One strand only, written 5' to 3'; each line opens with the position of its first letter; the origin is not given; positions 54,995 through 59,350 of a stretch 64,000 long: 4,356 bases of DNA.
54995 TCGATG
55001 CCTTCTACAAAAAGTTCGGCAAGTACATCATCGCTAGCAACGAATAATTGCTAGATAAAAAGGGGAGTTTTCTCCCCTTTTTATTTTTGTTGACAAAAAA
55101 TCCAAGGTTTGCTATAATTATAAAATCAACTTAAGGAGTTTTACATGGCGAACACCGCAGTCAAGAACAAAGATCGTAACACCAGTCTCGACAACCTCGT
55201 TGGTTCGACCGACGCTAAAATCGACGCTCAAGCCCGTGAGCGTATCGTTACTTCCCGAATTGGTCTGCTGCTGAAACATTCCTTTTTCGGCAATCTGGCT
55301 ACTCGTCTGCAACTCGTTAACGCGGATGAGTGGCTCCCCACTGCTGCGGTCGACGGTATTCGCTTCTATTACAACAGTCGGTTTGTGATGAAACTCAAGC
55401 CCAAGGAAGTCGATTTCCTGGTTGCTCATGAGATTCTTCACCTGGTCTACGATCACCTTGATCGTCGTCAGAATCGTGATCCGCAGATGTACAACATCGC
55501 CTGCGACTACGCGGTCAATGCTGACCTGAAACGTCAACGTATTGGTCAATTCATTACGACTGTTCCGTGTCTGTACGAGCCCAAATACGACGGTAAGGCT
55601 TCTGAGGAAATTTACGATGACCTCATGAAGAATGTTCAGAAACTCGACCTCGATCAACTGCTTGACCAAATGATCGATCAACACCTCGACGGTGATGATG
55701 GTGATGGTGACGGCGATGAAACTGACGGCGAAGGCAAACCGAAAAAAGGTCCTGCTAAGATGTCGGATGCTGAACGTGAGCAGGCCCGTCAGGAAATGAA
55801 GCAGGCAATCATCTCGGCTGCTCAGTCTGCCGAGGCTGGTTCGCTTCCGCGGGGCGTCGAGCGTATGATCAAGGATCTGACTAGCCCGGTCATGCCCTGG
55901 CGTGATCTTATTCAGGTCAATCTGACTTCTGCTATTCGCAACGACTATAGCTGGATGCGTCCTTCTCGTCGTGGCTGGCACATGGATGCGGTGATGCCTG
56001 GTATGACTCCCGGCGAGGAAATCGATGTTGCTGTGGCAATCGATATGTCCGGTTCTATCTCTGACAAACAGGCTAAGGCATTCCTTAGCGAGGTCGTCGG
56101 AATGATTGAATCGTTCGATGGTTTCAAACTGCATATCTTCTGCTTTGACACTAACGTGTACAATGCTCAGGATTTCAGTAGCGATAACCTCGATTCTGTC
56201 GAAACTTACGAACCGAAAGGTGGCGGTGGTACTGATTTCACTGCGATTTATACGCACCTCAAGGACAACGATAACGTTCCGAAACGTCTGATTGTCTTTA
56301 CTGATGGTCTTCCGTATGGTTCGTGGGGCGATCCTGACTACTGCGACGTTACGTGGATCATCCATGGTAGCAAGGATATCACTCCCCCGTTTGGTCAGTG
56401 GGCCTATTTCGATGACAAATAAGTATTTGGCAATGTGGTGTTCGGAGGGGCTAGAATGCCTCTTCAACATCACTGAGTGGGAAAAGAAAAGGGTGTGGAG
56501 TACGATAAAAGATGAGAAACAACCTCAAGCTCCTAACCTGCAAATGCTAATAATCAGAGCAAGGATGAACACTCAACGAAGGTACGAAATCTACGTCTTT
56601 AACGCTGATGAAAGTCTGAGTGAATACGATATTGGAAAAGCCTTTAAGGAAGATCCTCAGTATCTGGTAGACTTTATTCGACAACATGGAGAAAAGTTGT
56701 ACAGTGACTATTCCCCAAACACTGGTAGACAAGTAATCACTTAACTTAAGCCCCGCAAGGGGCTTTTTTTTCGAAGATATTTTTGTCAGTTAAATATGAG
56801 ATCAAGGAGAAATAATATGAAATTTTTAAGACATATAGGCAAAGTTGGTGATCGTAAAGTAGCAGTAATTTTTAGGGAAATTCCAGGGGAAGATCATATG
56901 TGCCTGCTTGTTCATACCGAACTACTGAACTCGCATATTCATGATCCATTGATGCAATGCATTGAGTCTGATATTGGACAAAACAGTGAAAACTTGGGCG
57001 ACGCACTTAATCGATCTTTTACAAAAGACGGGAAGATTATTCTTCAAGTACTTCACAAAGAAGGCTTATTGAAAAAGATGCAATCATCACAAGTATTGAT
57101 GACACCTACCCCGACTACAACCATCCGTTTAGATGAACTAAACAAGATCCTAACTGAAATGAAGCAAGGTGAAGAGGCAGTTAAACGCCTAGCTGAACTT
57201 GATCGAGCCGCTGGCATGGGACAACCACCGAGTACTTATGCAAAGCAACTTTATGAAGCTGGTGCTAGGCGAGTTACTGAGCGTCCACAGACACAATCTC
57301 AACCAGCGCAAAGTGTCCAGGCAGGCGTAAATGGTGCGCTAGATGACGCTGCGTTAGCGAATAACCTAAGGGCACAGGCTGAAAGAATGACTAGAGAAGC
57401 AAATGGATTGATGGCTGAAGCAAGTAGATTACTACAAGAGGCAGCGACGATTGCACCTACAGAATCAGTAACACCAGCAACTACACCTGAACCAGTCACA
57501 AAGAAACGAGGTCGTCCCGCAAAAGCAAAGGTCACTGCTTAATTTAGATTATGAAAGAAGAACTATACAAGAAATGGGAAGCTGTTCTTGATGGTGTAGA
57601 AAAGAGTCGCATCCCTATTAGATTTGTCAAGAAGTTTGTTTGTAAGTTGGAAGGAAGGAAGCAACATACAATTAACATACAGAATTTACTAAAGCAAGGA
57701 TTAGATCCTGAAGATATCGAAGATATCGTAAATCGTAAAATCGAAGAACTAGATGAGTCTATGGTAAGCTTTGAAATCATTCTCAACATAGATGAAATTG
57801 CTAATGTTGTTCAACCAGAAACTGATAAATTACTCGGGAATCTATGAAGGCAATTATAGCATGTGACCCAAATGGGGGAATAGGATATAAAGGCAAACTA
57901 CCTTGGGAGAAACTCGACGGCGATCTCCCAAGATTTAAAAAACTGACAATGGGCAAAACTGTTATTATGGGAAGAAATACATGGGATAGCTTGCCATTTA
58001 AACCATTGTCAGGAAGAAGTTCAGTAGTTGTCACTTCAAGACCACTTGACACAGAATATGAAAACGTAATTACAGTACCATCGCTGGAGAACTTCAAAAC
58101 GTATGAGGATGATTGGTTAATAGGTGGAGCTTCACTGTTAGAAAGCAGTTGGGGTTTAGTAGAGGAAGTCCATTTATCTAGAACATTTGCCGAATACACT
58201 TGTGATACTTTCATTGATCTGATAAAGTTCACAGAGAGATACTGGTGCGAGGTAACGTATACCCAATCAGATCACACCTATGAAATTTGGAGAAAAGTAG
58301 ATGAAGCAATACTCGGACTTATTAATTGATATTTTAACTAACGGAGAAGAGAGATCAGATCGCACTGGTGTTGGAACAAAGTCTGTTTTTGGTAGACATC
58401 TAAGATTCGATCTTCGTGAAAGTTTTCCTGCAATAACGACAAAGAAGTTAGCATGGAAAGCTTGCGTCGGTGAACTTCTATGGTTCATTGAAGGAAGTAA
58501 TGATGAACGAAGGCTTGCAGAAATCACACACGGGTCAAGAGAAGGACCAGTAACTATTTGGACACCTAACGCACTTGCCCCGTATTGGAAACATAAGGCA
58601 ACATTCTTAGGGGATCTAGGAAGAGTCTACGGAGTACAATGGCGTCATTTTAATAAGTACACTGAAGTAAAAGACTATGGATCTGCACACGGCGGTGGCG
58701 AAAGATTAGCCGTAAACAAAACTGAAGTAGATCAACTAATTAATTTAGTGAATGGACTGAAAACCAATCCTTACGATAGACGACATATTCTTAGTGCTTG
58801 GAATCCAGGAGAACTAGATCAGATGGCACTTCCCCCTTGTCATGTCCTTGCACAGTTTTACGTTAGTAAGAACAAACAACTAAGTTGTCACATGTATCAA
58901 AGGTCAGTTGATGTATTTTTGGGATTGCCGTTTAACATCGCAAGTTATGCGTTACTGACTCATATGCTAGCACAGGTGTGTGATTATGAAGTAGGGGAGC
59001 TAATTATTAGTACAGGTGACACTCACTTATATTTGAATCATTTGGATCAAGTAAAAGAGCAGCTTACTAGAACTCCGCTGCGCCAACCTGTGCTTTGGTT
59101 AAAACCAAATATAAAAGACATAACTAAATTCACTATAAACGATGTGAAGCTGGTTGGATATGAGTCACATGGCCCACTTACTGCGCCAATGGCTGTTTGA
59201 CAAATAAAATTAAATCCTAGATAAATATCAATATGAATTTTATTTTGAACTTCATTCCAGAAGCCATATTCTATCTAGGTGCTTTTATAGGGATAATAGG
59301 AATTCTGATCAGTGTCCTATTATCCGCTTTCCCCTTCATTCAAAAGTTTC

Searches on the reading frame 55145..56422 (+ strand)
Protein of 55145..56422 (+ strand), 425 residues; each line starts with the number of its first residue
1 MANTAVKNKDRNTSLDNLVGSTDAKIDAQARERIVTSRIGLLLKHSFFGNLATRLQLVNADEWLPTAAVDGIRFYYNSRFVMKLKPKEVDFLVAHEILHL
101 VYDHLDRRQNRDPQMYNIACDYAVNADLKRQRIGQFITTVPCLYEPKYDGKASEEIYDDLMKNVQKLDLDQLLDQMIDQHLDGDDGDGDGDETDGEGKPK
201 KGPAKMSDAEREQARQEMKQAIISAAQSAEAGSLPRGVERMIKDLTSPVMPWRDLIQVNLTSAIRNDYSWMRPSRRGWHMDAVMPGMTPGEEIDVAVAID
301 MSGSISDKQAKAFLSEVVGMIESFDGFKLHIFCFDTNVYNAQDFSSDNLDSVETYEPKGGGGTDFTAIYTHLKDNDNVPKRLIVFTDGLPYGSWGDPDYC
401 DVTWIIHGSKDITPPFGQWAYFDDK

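Call 53: search_protein_families(library=pfam, proteins=[window:55145-56422:+], max_evalue=0.001)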
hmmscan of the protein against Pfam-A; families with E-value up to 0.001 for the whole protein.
window:55145-56422:+ (425 aa): 4 families
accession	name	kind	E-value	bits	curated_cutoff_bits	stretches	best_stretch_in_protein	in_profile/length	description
PF13203.12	DUF2201_N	-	2.7e-42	145.7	23.2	1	40-276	12-254/271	Putative metallopeptidase domain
PF09967.15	DUF2201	-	1.4e-17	64.4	26.4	1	295-420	1-120/123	VWA-like domain (DUF2201)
PF00092.34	VWA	-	0.00015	22.5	23.8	1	294-392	1-117/174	von Willebrand factor type A domain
PF13519.12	VWA_2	-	0.0002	22.4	27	1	296-388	2-106/107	von Willebrand factor type A domain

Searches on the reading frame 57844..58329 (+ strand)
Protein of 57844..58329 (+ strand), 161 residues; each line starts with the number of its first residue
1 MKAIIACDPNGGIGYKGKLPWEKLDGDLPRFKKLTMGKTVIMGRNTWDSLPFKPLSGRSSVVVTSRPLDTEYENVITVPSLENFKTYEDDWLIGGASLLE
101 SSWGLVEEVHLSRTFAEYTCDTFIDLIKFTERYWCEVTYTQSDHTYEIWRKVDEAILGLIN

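Call 82: search_protein_families(library=pfam, proteins=[window:57844-58329:+], max_evalue=0.001)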
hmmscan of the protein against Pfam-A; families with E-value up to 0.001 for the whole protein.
window:57844-58329:+ (161 aa): 1 family
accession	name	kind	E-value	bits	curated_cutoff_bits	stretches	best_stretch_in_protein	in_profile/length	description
PF00186.24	DHFR_1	-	1.9e-29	102.9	25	1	2-143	3-143/159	Dihydrofolate reductase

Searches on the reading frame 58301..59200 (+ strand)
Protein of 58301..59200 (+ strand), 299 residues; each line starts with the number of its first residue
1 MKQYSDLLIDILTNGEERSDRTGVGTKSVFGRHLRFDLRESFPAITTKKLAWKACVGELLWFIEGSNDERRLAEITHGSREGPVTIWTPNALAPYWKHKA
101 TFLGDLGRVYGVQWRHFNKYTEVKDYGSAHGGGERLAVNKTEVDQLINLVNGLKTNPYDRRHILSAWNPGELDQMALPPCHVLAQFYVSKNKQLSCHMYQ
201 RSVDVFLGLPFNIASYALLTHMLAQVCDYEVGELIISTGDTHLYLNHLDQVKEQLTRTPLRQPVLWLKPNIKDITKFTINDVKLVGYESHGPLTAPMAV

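Call 53: search_protein_families(library=pfam, proteins=[window:58301-59200:+], max_evalue=0.001)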
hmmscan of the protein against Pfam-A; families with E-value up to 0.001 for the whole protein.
window:58301-59200:+ (299 aa): 1 family
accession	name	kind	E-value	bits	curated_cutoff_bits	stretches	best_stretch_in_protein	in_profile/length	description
PF00303.24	Thymidylat_synt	-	1.3e-103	346.2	24.3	1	2-299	1-266/266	Thymidylate synthase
